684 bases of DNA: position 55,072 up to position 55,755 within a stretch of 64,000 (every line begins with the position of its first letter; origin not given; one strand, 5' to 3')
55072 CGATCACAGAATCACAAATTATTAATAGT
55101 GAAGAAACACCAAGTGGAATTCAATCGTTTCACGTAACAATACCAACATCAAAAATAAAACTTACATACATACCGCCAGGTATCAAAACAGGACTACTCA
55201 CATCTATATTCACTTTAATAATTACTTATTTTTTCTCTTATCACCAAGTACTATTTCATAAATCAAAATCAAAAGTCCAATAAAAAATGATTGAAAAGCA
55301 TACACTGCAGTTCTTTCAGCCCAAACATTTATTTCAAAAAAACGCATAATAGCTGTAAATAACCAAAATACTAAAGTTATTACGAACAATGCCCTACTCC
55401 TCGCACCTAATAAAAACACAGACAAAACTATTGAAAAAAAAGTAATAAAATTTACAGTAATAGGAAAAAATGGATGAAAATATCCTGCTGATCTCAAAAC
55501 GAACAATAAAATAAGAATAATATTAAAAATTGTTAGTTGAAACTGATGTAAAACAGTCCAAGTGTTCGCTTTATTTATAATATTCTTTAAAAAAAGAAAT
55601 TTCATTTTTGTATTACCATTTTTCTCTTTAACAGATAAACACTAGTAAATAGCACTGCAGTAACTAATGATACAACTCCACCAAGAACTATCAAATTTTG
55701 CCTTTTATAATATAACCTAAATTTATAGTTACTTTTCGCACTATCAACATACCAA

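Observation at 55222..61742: Gtr-type three-component glycosylation module (GtrA-like, GtrB-like, GT-C) in which the GT-C component is duplicated and giant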

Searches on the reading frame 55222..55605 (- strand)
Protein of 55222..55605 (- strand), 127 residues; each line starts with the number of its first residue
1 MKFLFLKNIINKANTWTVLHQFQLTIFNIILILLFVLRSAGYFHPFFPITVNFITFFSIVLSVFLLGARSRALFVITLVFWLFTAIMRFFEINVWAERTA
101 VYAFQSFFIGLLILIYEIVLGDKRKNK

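Call 3: search_protein_families(library=pfam, proteins=[window:55222-55605:-], max_evalue=0.1)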
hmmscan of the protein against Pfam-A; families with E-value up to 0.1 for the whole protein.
window:55222-55605:- (127 aa): 0 families

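Call 4: search_protein_families(library=ncbifam, proteins=[window:55222-55605:-], max_evalue=0.1)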
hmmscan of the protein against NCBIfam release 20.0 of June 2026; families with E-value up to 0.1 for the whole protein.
window:55222-55605:- (127 aa): 0 families

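Call 12: find_homologous_proteins(query=window:55222-55605:-, max_evalue=0.01)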
Query window:55222-55605:- (127 aa): 15 proteins with E <= 0.01 among 161 candidates.
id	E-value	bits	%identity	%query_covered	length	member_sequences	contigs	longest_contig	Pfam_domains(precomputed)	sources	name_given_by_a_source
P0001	1.2e-71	257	100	100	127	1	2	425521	-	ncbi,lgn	-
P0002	2.4e-45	172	66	94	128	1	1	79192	-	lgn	-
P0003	4.6e-32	129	51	84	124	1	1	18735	-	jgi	-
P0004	2.5e-31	127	48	91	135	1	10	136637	-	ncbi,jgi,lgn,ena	-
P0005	1.0e-30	124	45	95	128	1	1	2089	-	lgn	-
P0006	2.5e-30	123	50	94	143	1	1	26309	-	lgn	-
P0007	2.6e-30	123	52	91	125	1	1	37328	-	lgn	-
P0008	1.4e-29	121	45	94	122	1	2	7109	-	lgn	-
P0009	2.1e-29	120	51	82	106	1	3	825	-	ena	-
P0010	3.9e-29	119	53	82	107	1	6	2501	-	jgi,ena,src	-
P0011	3.7e-27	113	49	89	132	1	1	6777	-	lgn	-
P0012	4.8e-27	113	49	90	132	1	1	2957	-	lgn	-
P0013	2.1e-23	101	49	84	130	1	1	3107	-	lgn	-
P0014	3.8e-21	94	46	84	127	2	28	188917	-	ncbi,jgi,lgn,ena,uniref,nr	ncbi:hypothetical protein A2130_03680 [Candidatus Woesebacteria bacterium GWC2_33_12]|uniref:Unchara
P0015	6.3e-21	93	46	84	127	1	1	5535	-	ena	-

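Call 26: predict_structure(alignment_id=A1)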
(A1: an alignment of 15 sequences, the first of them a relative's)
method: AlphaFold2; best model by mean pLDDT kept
length: 127 residues; sequences in the alignment: 15
mean_pLDDT: 67.1   pTM: 0.47
mean pLDDT of the five models: 67.1, 67.1, 66.3, 65.5, 60.0
residues with pLDDT >= 90: 0; 70-90: 49; 50-70: 73; < 50: 5
segments of 3 or more residues with pLDDT < 50: 125-127
pLDDT, mean of each block of 10 residues (from residue 1): 66 73 79 77 60 72 68 65 67 61 65 66 49
secondary structure, 60 per line:
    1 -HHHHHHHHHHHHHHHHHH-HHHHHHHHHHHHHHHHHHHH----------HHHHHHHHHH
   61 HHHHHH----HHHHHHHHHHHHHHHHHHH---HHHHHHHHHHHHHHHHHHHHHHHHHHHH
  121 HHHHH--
elements in order: H2-19 H21-40 H51-66 H71-89 H93-125

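Call 27: search_protein_representatives(alignment_id=A1)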
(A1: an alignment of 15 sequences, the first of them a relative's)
Query: 15 sequences, 128 profile positions. Proteins with E-value up to 0.001 (for the whole library): 62; up to 1e-10: 47; up to 1e-30: 19. The best 62 are listed.
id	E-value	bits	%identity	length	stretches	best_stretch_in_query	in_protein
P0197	3.1e-40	153.4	-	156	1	13-123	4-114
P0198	3.1e-40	153.4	-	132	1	6-125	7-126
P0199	2.4e-39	150.5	-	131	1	6-125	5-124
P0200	4.6e-39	149.6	-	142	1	8-126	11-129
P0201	1.5e-38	147.9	-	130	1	5-124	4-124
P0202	1.0e-36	142.0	-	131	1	4-126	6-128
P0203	1.5e-36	141.5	-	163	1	1-122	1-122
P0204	1.8e-35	138.0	-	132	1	2-123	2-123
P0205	7.1e-35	136.0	-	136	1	24-126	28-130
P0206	3.5e-34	133.8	-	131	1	7-125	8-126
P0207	6.8e-34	132.9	-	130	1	4-126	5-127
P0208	7.3e-34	132.8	-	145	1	5-120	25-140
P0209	1.2e-33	132.0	-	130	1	20-126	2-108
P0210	1.6e-33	131.7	-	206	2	4-121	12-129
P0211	3.9e-33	130.4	-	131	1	7-125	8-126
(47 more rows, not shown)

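Call 29: search_protein_families(library=pfam, alignment_id=A4, max_evalue=10)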
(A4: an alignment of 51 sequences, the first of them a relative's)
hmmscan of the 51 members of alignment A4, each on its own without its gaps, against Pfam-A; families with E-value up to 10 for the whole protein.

A. member 1, P0001 (127 aa): 2 families
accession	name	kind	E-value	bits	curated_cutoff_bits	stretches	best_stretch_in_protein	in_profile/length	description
PF09843.14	DUF2070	-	5.1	5.7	30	1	13-123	68-178/561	Predicted membrane protein (DUF2070)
PF18160.6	SLATT_5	-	6.2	6.6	29.5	1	20-66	33-77/192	SMODS and SLOG-associating 2TM effector domain family 5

B. families by the number of members that match (of 51 scanned): 62 families (the first 25 are shown)
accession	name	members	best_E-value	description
PF09843.14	DUF2070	10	0.15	Predicted membrane protein (DUF2070)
PF11992.13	TgpA_N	3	0.049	TgpA N-terminal domain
PF20237.3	DUF6594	3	0.051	Family of unknown function (DUF6594)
PF13399.11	LytR_C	2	4.9e-14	LytR cell envelope-related transcriptional attenuator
PF24124.1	YphA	2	0.018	YphA-like integral membrane protein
PF13630.11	SdpI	2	0.031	SdpI/YfhL protein family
PF07695.17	7TMR-DISM_7TM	2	0.048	7TM diverse intracellular signalling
PF04932.20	Wzy_C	2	0.48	O-Antigen ligase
PF13567.11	DUF4131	2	0.96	Domain of unknown function (DUF4131)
PF01184.24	Gpr1_Fun34_YaaH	1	7.7e-05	GPR1/FUN34/yaaH family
PF05569.17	Peptidase_M56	1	0.00066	BlaR1 peptidase M56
PF05934.16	MCLC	1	0.0023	Mid-1-related chloride channel (MCLC)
PF13520.12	AA_permease_2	1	0.0039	Amino acid permease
PF25592.1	DUF7937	1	0.0079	Domain of unknown function (DUF7937)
PF13398.12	Peptidase_M50B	1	0.0088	Peptidase M50B-like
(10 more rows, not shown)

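Call 34: find_encoding_contigs(protein=P0014, flank=10000, max_places=3)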
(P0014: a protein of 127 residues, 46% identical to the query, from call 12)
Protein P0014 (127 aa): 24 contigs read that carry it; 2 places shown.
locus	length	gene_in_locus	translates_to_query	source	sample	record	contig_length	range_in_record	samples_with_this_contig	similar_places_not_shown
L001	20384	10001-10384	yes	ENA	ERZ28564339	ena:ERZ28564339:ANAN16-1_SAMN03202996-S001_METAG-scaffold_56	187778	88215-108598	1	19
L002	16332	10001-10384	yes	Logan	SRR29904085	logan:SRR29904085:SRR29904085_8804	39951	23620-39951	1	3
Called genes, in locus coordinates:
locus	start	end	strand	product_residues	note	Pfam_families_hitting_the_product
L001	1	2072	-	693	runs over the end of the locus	PF13231:PMT_2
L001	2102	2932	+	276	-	PF05219:DREV (weak), PF05175:MTS, PF06325:PrmA, PF13489:Methyltransf_23, PF08241:Methyltransf_11, PF08242:Methyltransf_12, PF13649:Methyltransf_25, PF13847:Methyltransf_31, +5 more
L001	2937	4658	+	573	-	PF02543:Carbam_trans_N, PF16861:Carbam_trans_C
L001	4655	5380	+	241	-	PF00132:Hexapep, PF14602:Hexapep_2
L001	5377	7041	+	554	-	-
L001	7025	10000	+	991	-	-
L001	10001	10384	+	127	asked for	-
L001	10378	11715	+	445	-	-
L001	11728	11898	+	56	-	-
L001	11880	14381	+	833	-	-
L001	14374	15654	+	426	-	PF01943:Polysacc_synt, PF13440:Polysacc_synt_3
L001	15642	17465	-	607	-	PF13522:GATase_6, PF13537:GATase_7, PF00733:Asn_synthase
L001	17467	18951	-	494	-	PF02366:PMT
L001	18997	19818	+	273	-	PF00535:Glycos_transf_2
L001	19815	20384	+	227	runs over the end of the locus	PF13489:Methyltransf_23, PF07021:MetW, PF13649:Methyltransf_25, PF13847:Methyltransf_31, PF08241:Methyltransf_11, PF08242:Methyltransf_12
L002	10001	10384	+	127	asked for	-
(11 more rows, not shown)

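Call 35: find_encoding_contigs(protein=P0004, flank=10000, max_places=3)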
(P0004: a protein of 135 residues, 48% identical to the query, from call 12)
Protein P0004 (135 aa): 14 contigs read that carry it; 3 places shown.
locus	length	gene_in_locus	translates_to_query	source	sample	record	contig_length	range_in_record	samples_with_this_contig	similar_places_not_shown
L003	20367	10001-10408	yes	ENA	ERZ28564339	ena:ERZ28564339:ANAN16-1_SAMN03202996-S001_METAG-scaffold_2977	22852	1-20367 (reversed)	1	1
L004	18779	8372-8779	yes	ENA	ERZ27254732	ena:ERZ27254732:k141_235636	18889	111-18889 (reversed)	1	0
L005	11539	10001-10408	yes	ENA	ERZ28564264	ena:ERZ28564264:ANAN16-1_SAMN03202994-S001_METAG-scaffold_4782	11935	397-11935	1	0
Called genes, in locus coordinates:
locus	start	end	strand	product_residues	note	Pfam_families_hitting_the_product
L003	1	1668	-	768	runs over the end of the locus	PF02366:PMT, PF13231:PMT_2 (weak)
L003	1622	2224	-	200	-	PF00891:Methyltransf_2 (weak), PF05401:NodS (faint), PF13489:Methyltransf_23, PF03848:TehB, PF13847:Methyltransf_31, PF08241:Methyltransf_11, PF08242:Methyltransf_12, PF13649:Methyltransf_25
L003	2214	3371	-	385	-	PF00534:Glycos_transf_1, PF13692:Glyco_trans_1_4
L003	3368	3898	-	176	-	-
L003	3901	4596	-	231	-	PF01209:Ubie_methyltran (weak), PF05891:Methyltransf_PK (weak), PF13489:Methyltransf_23, PF08241:Methyltransf_11, PF08242:Methyltransf_12, PF13649:Methyltransf_25, PF13847:Methyltransf_31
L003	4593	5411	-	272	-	PF00535:Glycos_transf_2, PF10111:Glyco_tranf_2_2 (weak), PF13641:Glyco_tranf_2_3 (weak)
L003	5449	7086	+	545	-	-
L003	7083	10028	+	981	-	PF11847:GT-C_AftD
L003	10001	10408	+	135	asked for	-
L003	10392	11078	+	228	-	PF00535:Glycos_transf_2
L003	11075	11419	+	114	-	PF10066:DUF2304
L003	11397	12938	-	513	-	PF13231:PMT_2 (weak)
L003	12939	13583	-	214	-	PF01209:Ubie_methyltran, PF13489:Methyltransf_23, PF05219:DREV (weak), PF05401:NodS (weak), PF13649:Methyltransf_25, PF13847:Methyltransf_31, PF08241:Methyltransf_11, PF08242:Methyltransf_12, +1 more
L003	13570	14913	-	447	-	PF13231:PMT_2 (weak)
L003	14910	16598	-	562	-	PF09586:YfhO (weak)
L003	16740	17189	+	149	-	-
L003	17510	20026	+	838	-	-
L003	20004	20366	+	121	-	?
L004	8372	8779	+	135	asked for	-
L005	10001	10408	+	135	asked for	-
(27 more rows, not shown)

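Call 36: find_related_loci(query=A1, collection=genome_contigs, flank=10000)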
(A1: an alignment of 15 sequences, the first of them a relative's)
Query A1 (127 aa) in genome_contigs; peptide patterns used: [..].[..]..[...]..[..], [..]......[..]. (x = any residue, [..] = any of these).
53 stretches matched a pattern; 8 encode a relative of the query (tblastn E <= 1e-3); 8 distinct loci.
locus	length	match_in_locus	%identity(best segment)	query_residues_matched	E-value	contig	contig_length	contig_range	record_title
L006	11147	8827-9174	48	6-117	5e-31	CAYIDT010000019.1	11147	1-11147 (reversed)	MAG TPA_asm: uncultured Gammaproteobacteria bacterium isolate ERP119705_co1_249 genome assembly, contig: NODE_7955_lengt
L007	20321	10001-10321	43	16-122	2e-29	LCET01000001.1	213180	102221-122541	MAG: Candidatus Woesebacteria bacterium GW2011_GWC1_42_9 UV51_C0001, whole genome shotgun sequence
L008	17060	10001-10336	48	8-119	3e-28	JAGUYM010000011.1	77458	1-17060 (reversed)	MAG: Candidatus Woesebacteria bacterium isolate DeMMO6_63 c_000000051655, whole genome shotgun sequence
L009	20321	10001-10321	46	11-117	4e-27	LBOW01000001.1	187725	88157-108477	MAG: Candidatus Woesebacteria bacterium GW2011_GWB1_33_22 UR35_C0001, whole genome shotgun sequence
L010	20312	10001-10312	47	14-117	5e-26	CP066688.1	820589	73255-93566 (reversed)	MAG: Candidatus Daviesbacteria bacterium isolate NC_groundwater_497_Ag_S-0.1um_39_22 chromosome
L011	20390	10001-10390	41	2-127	1e-21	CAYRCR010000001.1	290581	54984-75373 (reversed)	MAG TPA_asm: uncultured Gammaproteobacteria bacterium isolate SRP050083_co1_366 genome assembly, contig: NODE_3_length_2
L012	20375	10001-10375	48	5-126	2e-21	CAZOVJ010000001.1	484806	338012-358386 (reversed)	MAG TPA_asm: uncultured Gammaproteobacteria bacterium isolate SRP068000_co4_46 genome assembly, contig: NODE_3_length_48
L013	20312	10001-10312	43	14-117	4e-15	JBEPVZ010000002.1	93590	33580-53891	MAG: Candidatus Daviesbacteria bacterium isolate 22E.vamb.044 NODE_185_length_93590_cov_6.827188, whole genome shotgun s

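Call 51: fold_search(model_id=the predicted structure, library=viral)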
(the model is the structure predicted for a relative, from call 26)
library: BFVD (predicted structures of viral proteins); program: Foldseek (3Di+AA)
matches with E <= 10: 89; with E <= 0.001: 0
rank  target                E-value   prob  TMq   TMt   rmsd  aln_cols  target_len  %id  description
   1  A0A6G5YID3            1.1e+00  0.35  0.43  0.29  10.4       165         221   18  (no name in the UniProt tables at hand)
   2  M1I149                1.6e+00  0.28  0.38  0.29   7.6       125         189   15  (no name in the UniProt tables at hand)
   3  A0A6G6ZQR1            2.0e+00  0.11  0.28  0.21  22.6       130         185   14  (no name in the UniProt tables at hand)
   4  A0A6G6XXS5            2.0e+00  0.09  0.26  0.26  11.4       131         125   14  (no name in the UniProt tables at hand)
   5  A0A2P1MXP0            2.4e+00  0.38  0.40  0.52   5.0        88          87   14  Uncharacterized protein [Staphylococcus phage phiSA_BS1]
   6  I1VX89                2.5e+00  0.10  0.31  0.27  12.2       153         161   15  (no name in the UniProt tables at hand)
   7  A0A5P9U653            2.5e+00  0.04  0.18  0.17  20.6       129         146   15  (no name in the UniProt tables at hand)
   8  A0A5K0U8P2            2.7e+00  0.15  0.35  0.18  21.2       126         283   16  Uncharacterized protein [Yasminevirus sp. GU-2018]
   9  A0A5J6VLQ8            2.7e+00  0.14  0.31  0.36  21.0       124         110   10  Uncharacterized protein [Megaviridae environmental sample]
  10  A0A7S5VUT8            2.8e+00  0.11  0.34  0.34   8.0       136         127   19  (no name in the UniProt tables at hand)
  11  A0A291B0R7            2.8e+00  0.09  0.25  0.21  17.5       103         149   16  Uncharacterized protein [Shrimp hemocyte iridescent virus]
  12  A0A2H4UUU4            2.8e+00  0.04  0.20  0.17  16.1       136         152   24  Uncharacterized protein [Bodo saltans virus]
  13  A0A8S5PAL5            3.2e+00  0.11  0.30  0.27  19.0       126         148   11  Holin [Myoviridae sp. ctTYJ16]
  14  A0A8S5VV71            3.2e+00  0.10  0.34  0.34  11.0       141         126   16  (no name in the UniProt tables at hand)
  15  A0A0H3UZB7            3.4e+00  0.13  0.34  0.39   6.0       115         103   16  (no name in the UniProt tables at hand)
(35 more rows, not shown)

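Call 63: search_solved_structures(query=L003:10392-11078:+, max_evalue=0.001)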
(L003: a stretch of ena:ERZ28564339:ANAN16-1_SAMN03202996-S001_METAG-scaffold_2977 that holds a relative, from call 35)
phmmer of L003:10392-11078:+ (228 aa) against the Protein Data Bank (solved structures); distinct sequences matched with E-value up to 0.001: 2.
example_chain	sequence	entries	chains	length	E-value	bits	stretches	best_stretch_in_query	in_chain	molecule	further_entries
6p61_A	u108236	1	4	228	5.4e-05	26.6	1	3-93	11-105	Glycosyltransferase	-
9bhc_C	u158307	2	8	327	0.00088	22.6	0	7-103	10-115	Undecaprenyl-phosphate 4-deoxy-4-formamido-L-arabinose transferase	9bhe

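Call 64: search_solved_structures(query=L003:4593-5411:-, max_evalue=0.001)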
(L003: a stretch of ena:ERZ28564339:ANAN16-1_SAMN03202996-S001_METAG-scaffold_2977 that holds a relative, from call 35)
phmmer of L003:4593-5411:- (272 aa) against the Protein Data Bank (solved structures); distinct sequences matched with E-value up to 0.001: 15.
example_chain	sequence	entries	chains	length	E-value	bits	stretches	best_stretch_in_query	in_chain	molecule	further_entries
8vh7_A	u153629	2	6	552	7.1e-12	48.3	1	3-111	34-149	Heparosan synthase B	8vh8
8viw_A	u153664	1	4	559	7.3e-12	48.3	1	3-111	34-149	Heparosan synthase B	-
6h1j_A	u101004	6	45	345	1.2e-11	47.6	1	5-124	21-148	Probable ss-1,3-N-acetylglucosaminyltransferase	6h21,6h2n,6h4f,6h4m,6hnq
22ao_A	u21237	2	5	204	1.7e-11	47.1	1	3-103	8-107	GmaR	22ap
2z87_A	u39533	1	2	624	3.4e-09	39.6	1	3-116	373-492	Chondroitin synthase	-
2z86_A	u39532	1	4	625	3.4e-09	39.6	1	3-116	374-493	Chondroitin synthase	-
5tze_C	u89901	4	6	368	6.2e-08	35.4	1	6-107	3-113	Glycosyl transferase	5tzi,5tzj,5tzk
5hea_A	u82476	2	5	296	1.2e-07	34.5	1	6-98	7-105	Putative glycosyltransferase (GalT1)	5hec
5tz8_A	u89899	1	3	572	1.6e-07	34.1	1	6-107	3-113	Glycosyl transferase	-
3bcv_A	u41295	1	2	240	6.2e-07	32.1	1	4-94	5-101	Putative glycosyltransferase protein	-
6p61_A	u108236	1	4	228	5.1e-05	25.9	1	2-185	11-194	Glycosyltransferase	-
9omh_A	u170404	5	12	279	5.9e-05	25.6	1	6-91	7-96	Glycosyltransferase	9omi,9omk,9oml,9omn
9omm_A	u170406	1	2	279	6e-05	25.6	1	6-91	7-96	Glycosyltransferase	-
9omj_A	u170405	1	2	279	6.7e-05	25.5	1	6-91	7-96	Glycosyltransferase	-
1h7l_A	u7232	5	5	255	0.00022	23.8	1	4-55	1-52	SPORE COAT POLYSACCHARIDE BIOSYNTHESIS PROTEIN SPSA | PROTEIN (SPORE COAT POLYSACCHARIDE BIOSYNTHESIS PROTEIN SPSA)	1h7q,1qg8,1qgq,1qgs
